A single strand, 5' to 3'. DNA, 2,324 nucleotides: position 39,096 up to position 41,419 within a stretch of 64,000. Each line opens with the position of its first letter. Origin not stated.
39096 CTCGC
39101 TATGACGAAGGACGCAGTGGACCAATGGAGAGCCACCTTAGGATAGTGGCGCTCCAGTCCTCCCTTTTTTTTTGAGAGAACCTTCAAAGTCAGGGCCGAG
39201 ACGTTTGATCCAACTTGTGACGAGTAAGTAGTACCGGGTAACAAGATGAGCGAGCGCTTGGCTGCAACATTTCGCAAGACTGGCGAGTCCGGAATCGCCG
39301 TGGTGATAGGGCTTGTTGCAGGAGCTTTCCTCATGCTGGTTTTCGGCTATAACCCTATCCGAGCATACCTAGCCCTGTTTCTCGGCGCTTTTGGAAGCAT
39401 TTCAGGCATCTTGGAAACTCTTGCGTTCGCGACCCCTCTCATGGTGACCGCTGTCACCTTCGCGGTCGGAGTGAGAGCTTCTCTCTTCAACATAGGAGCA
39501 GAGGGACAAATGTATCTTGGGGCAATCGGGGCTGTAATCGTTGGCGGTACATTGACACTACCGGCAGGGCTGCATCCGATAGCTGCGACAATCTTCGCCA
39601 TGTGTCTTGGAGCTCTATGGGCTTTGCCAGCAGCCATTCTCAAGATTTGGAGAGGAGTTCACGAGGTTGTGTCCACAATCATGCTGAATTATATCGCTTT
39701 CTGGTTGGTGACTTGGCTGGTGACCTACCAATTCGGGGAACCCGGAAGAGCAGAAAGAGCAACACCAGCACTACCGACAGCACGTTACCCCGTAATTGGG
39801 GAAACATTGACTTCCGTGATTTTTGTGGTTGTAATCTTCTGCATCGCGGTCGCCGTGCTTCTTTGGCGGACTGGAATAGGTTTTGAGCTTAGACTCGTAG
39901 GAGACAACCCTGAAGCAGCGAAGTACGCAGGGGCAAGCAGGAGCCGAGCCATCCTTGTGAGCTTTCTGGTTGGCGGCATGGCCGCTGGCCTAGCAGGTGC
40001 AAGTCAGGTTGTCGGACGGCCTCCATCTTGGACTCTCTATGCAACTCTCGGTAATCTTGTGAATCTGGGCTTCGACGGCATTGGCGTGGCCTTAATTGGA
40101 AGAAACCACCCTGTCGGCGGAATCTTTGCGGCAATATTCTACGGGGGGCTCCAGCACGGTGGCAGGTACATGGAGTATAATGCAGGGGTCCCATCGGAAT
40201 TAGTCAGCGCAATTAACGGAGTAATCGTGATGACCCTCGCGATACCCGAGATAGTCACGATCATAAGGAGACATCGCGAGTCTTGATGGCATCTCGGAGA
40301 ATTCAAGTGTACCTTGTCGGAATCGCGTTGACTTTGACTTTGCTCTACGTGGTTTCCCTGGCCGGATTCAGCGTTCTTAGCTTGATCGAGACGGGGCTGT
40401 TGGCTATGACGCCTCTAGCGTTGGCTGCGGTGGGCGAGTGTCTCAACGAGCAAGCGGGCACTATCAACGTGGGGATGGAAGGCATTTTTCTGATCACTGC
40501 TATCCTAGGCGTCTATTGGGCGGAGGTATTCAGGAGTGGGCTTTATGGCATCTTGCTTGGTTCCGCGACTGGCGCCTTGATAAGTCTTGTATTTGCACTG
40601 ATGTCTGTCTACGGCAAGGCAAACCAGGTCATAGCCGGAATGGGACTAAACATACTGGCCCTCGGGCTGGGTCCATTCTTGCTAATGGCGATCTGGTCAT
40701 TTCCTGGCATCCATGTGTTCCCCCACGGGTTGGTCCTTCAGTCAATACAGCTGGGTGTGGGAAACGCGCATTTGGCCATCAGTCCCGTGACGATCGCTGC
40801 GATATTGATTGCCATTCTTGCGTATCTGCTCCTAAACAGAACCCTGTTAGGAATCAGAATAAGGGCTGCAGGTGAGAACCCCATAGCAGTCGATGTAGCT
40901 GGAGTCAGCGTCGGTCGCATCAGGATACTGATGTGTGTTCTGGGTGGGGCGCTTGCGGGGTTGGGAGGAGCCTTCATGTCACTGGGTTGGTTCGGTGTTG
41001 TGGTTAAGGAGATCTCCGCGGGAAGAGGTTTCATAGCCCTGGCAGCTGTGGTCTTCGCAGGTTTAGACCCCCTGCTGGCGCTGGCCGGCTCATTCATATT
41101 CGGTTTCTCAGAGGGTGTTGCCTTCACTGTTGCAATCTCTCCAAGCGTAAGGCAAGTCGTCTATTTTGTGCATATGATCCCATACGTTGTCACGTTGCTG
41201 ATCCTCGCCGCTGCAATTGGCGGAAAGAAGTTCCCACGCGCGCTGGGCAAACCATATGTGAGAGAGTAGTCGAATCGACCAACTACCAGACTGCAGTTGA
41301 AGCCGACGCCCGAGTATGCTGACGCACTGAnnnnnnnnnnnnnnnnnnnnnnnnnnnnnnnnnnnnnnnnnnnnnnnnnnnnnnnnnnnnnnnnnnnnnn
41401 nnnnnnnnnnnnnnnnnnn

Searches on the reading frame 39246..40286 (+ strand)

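Call 44: search_protein_families(library=pfam, proteins=[window:39246-40286:+], max_evalue=0.1)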
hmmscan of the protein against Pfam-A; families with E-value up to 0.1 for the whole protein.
window:39246-40286:+ (346 aa): 2 families
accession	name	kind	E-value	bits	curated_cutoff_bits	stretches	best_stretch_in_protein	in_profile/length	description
PF02653.21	BPD_transp_2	-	1.8e-36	126.1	26.8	1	55-329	2-266/269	Branched-chain amino acid transport system / permease component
PF07214.17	DUF1418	-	0.018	15.3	22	1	93-145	23-75/94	Protein of unknown function (DUF1418)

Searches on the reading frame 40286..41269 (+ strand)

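Call 44: search_protein_families(library=pfam, proteins=[window:40286-41269:+], max_evalue=0.1)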
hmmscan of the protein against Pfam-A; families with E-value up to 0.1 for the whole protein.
window:40286-41269:+ (327 aa): 1 family
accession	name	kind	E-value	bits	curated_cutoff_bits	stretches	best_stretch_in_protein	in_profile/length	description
PF02653.21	BPD_transp_2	-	2.2e-33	116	26.8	1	34-298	2-266/269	Branched-chain amino acid transport system / permease component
